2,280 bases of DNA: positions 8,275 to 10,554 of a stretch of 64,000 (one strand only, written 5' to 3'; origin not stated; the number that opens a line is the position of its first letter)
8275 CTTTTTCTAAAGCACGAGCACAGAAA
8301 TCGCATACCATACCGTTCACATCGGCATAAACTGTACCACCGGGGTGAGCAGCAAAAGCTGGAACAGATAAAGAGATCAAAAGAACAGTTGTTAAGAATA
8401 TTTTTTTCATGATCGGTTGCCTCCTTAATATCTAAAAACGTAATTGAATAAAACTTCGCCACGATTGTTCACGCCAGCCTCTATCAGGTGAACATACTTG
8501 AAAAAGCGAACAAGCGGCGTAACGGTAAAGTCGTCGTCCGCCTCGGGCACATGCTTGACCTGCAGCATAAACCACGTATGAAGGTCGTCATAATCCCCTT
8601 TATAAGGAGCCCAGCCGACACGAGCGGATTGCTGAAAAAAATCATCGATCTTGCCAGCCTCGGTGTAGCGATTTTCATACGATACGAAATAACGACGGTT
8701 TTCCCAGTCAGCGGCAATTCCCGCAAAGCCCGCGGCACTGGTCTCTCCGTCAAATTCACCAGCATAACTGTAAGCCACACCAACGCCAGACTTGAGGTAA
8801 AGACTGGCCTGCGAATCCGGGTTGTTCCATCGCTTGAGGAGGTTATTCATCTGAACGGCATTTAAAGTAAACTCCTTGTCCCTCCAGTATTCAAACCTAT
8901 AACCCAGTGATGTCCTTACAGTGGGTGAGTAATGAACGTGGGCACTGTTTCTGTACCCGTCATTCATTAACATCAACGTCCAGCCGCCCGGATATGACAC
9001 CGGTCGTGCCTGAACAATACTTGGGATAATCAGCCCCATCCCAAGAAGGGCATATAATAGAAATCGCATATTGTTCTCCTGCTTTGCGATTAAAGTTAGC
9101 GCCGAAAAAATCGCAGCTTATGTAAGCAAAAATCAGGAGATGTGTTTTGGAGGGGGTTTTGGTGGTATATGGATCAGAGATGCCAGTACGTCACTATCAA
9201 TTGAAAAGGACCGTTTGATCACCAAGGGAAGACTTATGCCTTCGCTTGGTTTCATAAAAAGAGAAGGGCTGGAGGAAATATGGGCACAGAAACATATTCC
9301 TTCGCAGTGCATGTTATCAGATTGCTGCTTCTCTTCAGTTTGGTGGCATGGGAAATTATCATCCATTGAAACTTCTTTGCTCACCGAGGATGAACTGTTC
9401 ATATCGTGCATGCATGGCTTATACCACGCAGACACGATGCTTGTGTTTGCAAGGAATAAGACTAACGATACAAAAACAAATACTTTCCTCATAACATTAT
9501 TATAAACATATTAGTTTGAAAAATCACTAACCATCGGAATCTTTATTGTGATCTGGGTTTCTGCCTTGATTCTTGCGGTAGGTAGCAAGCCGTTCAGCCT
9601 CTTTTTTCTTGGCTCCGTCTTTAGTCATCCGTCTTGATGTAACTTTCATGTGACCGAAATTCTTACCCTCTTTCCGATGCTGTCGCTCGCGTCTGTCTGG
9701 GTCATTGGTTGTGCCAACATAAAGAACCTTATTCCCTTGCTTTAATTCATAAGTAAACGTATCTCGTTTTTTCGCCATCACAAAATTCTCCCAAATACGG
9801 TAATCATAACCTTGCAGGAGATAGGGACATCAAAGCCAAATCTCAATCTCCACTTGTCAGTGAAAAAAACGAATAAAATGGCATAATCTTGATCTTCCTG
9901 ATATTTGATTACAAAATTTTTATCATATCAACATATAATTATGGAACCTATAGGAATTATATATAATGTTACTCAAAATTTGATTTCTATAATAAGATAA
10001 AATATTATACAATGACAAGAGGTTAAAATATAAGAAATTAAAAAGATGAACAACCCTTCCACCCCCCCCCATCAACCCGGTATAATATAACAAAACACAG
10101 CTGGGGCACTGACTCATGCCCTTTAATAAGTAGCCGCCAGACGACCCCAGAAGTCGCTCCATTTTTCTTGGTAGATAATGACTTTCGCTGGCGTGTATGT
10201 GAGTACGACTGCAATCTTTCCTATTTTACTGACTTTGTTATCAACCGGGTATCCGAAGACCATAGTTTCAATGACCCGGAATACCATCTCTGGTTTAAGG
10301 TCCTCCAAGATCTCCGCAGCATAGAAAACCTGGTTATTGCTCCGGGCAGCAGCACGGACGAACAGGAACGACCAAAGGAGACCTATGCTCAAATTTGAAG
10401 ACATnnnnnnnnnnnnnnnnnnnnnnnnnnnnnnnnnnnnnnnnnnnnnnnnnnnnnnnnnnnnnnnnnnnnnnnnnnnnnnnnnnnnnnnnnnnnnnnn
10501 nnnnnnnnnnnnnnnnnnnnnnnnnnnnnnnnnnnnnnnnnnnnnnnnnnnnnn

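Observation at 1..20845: About 20.7-kb mosaic defence island abutting the 3' end of tRNA-Ser(GGA)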

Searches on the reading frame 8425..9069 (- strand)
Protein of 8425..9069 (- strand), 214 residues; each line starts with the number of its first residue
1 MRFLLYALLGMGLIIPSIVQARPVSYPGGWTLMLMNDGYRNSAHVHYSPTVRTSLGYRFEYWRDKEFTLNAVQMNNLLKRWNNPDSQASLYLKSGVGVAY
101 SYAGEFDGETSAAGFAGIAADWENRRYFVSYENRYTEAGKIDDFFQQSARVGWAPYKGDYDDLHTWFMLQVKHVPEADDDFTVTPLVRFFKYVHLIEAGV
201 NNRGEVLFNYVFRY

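Call 6: search_protein_families(library=pfam, proteins=[window:8425-9069:-], max_evalue=0.01)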
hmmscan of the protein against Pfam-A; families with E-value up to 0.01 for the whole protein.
window:8425-9069:- (214 aa): 0 families

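Call 9: search_protein_families(library=ncbifam, proteins=[window:8425-9069:-], max_evalue=0.001)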
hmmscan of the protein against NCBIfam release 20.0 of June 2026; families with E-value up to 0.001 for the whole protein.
window:8425-9069:- (214 aa): 0 families

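Call 35: find_homologous_proteins(query=window:8425-9069:-)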
Query window:8425-9069:- (214 aa): 1361 proteins with E <= 0.001 among 1502 candidates; the best 120 are listed.
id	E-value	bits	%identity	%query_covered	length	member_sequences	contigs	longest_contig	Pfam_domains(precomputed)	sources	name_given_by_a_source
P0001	1.8e-142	490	98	100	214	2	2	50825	-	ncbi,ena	-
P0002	3.3e-121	421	82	100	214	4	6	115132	-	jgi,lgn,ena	-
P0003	7.5e-121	420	82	100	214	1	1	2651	-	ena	-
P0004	6.2e-120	417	82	100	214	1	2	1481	-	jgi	jgi:hypothetical protein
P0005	7.2e-120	416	80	100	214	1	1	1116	-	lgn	-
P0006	1.7e-119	415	81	100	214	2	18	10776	-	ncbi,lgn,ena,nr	ncbi:MAG TPA: hypothetical protein DCR13_01605 [Gammaproteobacteria bacterium]|nr:hypothetical prote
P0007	1.1e-118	412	80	100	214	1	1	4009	-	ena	-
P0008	1.2e-118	412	80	100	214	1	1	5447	-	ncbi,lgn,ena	-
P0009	4.2e-118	411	80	100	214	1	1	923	-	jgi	-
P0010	1.4e-117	409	80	100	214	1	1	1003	-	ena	-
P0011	8.2e-117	406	79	100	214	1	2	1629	-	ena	-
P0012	8.4e-117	406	80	100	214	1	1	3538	-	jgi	-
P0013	1.3e-116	406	81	100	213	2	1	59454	-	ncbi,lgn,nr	ncbi:MAG: hypothetical protein GC137_10385 [Alphaproteobacteria bacterium]|nr:hypothetical protein [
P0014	1.5e-116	405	79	100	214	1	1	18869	-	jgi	-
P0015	2.5e-116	405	81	100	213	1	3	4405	-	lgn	-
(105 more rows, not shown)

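Call 36: find_encoding_contigs(protein=P0001, flank=10000, max_places=4)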
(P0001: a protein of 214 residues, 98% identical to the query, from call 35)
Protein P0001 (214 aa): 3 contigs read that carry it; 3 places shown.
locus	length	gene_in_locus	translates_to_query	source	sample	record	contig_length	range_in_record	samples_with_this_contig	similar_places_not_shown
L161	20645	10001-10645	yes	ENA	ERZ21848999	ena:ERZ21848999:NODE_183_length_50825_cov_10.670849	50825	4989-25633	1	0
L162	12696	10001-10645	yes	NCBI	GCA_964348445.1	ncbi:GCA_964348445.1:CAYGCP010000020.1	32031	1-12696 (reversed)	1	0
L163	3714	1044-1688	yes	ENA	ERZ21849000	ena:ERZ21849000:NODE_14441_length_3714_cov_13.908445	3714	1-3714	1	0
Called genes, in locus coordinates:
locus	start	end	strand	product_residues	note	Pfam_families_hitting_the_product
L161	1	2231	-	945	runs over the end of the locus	PF04465:DUF499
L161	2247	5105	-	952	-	PF06634:DUF1156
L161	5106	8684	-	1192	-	PF00176:SNF2-rel_dom, PF00270:DEAD, PF04851:ResIII, PF00271:Helicase_C, PF13020:NOV_C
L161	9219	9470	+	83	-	PF01541:GIY-YIG (weak)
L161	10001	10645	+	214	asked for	-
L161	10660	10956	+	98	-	PF00403:HMA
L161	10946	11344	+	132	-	-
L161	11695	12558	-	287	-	-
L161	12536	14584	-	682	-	PF02384:N6_Mtase, PF01170:UPF0020 (faint), PF20473:MmeI_Mtase (faint), PF07669:Eco57I (weak)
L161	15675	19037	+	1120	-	PF13482:RNase_H_2, PF13538:UvrD_C_2 (faint), PF01443:Viral_helicase1 (faint), PF13086:AAA_11 (weak), PF13245:AAA_19, PF13604:AAA_30, PF13087:AAA_12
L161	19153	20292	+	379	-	PF13776:DUF4172, PF02661:Fic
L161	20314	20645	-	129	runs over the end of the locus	PF08241:Methyltransf_11, PF08242:Methyltransf_12, PF13489:Methyltransf_23, PF13649:Methyltransf_25, PF13847:Methyltransf_31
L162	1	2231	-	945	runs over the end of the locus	PF04465:DUF499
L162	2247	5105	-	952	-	PF06634:DUF1156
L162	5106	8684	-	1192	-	PF00176:SNF2-rel_dom, PF00270:DEAD, PF04851:ResIII, PF00271:Helicase_C, PF13020:NOV_C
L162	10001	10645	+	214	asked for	-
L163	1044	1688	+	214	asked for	-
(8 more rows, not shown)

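Call 37: find_encoding_contigs(protein=P0002, flank=10000, max_places=4)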
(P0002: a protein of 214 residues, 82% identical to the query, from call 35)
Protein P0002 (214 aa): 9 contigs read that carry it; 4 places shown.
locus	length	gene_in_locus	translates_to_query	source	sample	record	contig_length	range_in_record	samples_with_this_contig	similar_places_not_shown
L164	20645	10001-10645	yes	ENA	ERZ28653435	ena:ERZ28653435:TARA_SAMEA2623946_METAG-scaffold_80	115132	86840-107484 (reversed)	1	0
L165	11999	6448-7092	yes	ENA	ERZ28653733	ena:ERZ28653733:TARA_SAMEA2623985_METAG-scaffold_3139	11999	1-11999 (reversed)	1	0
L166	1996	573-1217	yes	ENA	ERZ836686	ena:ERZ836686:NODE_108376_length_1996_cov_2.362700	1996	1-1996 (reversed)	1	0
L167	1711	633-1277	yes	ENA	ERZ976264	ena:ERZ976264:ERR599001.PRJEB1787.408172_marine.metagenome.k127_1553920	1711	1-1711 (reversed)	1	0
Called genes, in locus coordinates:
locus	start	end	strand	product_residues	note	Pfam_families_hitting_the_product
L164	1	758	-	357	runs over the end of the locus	PF03462:PCRF, PF00472:RF-1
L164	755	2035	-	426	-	PF05201:GlutR_N, PF01488:Shikimate_DH, PF00745:GlutR_dimer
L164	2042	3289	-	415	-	PF01409:tRNA-synt_2d (faint), PF13393:tRNA-synt_His, PF00587:tRNA-synt_2b, PF13393:tRNA-synt_His, PF03129:HGTP_anticodon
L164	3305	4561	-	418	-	PF04551:GcpE, PF26540:GcpE_C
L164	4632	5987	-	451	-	PF13413:HTH_25, PF13464:RodZ_C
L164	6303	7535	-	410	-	PF00696:AA_kinase, PF22629:ACT_AHAS_ss (faint), PF01842:ACT, PF22468:ACT_9, PF13840:ACT_7, PF22468:ACT_9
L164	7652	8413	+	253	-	PF13489:Methyltransf_23, PF02353:CMAS, PF08003:Methyltransf_9 (weak), PF06325:PrmA, PF13847:Methyltransf_31, PF08241:Methyltransf_11, PF08242:Methyltransf_12, PF13649:Methyltransf_25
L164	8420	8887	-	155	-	PF06676:DUF1178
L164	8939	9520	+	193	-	PF03848:TehB (weak), PF13649:Methyltransf_25 (weak)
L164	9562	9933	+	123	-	-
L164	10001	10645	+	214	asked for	-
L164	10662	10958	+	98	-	PF00403:HMA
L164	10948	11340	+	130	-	-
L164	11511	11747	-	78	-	-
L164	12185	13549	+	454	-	PF00483:NTP_transferase, PF01128:IspD, PF02348:CTP_transf_3 (weak), PF12804:NTP_transf_3, PF25084:LbH_EIF2B (weak), PF00132:Hexapep (weak), PF25087:GMPPB_C (weak), PF00132:Hexapep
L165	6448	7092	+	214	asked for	-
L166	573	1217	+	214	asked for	-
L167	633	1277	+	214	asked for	-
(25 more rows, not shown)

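Call 54: search_protein_families(library=padloc, proteins=[L168:13479-14618:+], max_evalue=0.01)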
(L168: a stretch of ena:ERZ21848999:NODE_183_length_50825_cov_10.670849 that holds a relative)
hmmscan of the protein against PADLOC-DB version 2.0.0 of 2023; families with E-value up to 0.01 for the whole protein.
L168:13479-14618:+ (379 aa): 7 families
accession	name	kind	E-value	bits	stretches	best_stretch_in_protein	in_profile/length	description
PDLC03963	SoFic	-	3.2e-43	146.5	1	11-364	17-351/361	-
PDLC04966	PDC-S24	-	2.8e-18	64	1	134-255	248-369/497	-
PDLC04839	PDC-S04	-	5.8e-08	30.7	1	168-247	97-179/205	-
PDLC04836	PDC-S04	-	6.1e-08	30.1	1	163-218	128-182/244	-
PDLC04837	PDC-S04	-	8.8e-08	29.7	1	110-218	82-178/234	-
PDLC04840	PDC-S04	-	2.4e-05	22.2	1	197-218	148-169/227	-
PDLC04838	PDC-S04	-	0.0051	14.6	1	196-224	133-163/209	-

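Call 75: search_protein_families(library=phrogs, proteins=[window:8425-9069:-], max_evalue=0.0001)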
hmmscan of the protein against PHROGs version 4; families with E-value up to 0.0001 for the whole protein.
window:8425-9069:- (214 aa): 0 families

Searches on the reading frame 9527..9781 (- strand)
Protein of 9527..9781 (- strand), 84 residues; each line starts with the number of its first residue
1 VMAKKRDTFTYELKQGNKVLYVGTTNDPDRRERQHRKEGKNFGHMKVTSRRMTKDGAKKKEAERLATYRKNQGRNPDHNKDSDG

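Call 6: search_protein_families(library=pfam, proteins=[window:9527-9781:-], max_evalue=0.01)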
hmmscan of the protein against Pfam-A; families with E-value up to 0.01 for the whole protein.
window:9527-9781:- (84 aa): 1 family
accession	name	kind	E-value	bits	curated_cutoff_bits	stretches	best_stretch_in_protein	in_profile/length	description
PF01541.30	GIY-YIG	-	3.9e-05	24.3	22.6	1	14-47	8-41/78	GIY-YIG catalytic domain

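Call 8: search_protein_families(library=padloc, proteins=[window:9527-9781:-], max_evalue=0.001)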
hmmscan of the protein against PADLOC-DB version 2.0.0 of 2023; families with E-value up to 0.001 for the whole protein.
window:9527-9781:- (84 aa): 0 families

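Call 75: search_protein_families(library=phrogs, proteins=[window:9527-9781:-], max_evalue=0.0001)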
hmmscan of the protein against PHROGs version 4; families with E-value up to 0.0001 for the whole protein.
window:9527-9781:- (84 aa): 0 families

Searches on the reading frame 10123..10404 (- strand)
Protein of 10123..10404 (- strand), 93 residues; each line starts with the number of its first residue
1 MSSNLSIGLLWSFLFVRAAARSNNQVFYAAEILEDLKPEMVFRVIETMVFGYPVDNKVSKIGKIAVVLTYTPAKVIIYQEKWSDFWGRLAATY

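Call 7: search_protein_families(library=pfam, proteins=[window:10123-10404:-], max_evalue=0.01)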
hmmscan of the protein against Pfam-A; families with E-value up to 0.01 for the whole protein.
window:10123-10404:- (93 aa): 0 families

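Call 74: search_protein_families(library=pfam, proteins=[window:10126-10404:-], max_evalue=0.1)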
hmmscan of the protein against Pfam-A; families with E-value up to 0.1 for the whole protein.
seq(93 aa): 0 families
